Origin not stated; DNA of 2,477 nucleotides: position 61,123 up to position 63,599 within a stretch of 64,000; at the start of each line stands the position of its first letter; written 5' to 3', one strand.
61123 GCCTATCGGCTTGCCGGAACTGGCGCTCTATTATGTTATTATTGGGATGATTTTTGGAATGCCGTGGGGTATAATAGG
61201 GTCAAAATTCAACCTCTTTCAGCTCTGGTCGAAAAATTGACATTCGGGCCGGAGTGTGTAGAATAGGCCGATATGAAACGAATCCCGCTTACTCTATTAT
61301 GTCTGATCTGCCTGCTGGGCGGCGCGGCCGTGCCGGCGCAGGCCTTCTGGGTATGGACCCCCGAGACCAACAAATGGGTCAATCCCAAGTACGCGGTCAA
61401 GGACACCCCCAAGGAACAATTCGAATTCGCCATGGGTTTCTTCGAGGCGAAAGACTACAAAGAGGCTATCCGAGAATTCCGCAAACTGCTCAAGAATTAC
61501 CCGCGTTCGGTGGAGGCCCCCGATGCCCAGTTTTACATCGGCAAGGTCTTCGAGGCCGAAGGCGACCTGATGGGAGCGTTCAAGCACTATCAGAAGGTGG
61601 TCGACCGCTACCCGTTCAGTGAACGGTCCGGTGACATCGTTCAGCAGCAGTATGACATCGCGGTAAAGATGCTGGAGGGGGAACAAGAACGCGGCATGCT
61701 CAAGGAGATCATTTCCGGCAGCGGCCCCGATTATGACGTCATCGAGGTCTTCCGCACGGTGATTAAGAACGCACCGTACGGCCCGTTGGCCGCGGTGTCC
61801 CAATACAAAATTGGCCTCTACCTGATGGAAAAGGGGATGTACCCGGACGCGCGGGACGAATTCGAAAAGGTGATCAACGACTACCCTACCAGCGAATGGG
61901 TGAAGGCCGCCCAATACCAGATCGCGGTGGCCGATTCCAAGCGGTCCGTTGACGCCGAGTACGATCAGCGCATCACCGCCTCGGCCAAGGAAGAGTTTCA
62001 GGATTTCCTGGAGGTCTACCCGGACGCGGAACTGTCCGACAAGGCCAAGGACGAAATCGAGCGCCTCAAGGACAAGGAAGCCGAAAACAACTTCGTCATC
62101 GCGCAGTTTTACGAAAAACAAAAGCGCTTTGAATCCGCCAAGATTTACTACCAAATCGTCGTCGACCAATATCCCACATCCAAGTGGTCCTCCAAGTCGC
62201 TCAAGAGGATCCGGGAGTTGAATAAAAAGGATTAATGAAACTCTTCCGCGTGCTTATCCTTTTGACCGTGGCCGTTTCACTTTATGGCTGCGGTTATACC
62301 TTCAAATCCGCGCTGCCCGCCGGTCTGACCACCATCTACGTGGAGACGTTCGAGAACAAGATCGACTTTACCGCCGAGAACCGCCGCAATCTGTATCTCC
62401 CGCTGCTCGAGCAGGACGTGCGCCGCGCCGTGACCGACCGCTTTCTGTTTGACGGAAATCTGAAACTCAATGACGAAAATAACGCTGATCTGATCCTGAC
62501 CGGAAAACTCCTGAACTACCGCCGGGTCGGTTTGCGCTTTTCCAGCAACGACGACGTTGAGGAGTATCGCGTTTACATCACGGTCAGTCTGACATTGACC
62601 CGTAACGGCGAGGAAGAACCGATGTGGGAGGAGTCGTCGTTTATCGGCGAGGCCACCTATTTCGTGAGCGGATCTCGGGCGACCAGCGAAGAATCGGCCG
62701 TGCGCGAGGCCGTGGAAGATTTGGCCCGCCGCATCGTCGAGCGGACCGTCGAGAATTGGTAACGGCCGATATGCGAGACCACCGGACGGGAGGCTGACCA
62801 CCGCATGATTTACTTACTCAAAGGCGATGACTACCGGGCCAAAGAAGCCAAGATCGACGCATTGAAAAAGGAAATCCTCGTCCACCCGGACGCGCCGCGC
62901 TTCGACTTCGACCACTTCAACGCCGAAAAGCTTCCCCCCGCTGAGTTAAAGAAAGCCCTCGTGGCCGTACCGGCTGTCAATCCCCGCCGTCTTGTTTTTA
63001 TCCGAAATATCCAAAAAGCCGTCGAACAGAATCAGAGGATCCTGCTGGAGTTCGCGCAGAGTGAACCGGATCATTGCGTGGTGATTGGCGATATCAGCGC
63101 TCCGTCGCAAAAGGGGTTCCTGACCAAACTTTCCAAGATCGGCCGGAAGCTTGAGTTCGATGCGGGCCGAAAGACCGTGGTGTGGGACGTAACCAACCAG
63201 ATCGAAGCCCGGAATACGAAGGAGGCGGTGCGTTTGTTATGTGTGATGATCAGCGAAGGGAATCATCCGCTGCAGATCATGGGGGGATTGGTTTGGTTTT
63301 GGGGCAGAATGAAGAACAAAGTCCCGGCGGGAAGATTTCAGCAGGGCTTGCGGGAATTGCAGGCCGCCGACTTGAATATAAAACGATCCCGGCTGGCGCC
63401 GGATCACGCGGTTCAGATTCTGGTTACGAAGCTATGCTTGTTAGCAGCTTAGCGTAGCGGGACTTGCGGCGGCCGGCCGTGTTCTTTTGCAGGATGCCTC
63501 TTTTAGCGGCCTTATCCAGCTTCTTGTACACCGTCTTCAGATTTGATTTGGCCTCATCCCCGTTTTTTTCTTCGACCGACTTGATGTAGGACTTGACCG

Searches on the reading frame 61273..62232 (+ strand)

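Call 4: search_protein_families(library=pfam, proteins=[window:61273-62232:+], max_evalue=0.01)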
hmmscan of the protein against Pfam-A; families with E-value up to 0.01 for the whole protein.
window:61273-62232:+ (320 aa): 15 families
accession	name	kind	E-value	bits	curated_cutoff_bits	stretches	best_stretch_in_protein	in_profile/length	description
PF13174.12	TPR_6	-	5e-26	90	26.3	4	84-116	1-33/33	Tetratricopeptide repeat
PF13525.12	YfiO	-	8.3e-22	78.4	25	2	225-318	96-189/203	Outer membrane lipoprotein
PF07719.23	TPR_2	-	1.6e-16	59.4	27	1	52-78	7-33/34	Tetratricopeptide repeat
PF13432.12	TPR_16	-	9.8e-15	55.1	32.7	1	52-116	3-64/65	Tetratricopeptide repeat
PF13428.12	TPR_14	-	1.9e-14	53.2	23.5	0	49-82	4-37/44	Tetratricopeptide repeat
PF00515.34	TPR_1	-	8.6e-10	38.5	27.8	0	84-114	2-32/34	Tetratricopeptide repeat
PF13424.12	TPR_12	-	2.1e-07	31.5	30.1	0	54-113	11-75/77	Tetratricopeptide repeat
PF13181.12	TPR_8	-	2.7e-07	30.6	25.7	0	271-294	2-25/34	Tetratricopeptide repeat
PF14559.12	TPR_19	-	3.9e-06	27.5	25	0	57-82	2-27/68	Tetratricopeptide repeat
PF13512.12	TPR_18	-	6.3e-06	26.9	21.9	0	60-86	116-142/145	Tetratricopeptide repeat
PF24575.1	TPR_Slam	-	9.7e-06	26.4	35.2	0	53-78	54-79/104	Surface lipoprotein assembly modifier, N-terminal TPR repeats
PF22121.2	MtxA_C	-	0.00087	19.9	27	0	82-114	18-50/81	Magnetotaxis protein MtxA, C-terminal domain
PF09976.15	TPR_21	-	0.0033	17.6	25.5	0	47-112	40-105/193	Tetratricopeptide repeat-like domain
PF13414.12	TPR_11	-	0.006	16.7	26.8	0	56-95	4-40/42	TPR repeat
PF13371.12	TPR_9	-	0.0071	16.8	35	0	234-259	44-69/73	Tetratricopeptide repeat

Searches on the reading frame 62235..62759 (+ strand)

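Call 4: search_protein_families(library=pfam, proteins=[window:62235-62759:+], max_evalue=0.01)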
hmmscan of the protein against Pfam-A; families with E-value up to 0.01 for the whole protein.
window:62235-62759:+ (175 aa): 1 family
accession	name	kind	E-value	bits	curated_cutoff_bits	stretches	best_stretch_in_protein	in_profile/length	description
PF04390.17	LptE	-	4.5e-17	63.2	23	1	31-170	1-117/118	Lipopolysaccharide-assembly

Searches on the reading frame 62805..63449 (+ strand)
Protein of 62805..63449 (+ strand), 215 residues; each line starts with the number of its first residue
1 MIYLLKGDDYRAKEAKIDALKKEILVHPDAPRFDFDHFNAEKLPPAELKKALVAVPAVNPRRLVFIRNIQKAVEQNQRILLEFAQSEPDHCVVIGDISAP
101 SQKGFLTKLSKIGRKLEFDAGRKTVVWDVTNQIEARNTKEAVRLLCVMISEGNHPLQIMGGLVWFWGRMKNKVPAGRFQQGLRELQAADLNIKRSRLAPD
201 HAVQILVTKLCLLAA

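Call 4: search_protein_families(library=pfam, proteins=[window:62805-63449:+], max_evalue=0.01)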
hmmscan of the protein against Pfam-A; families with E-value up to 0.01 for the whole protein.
window:62805-63449:+ (215 aa): 1 family
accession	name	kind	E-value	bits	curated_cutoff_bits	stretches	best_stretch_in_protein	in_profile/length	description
PF21694.2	DNA_pol3_delta_C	-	3.4e-05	24.3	27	0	126-162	4-40/121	DNA polymerase III delta subunit, C-terminal domain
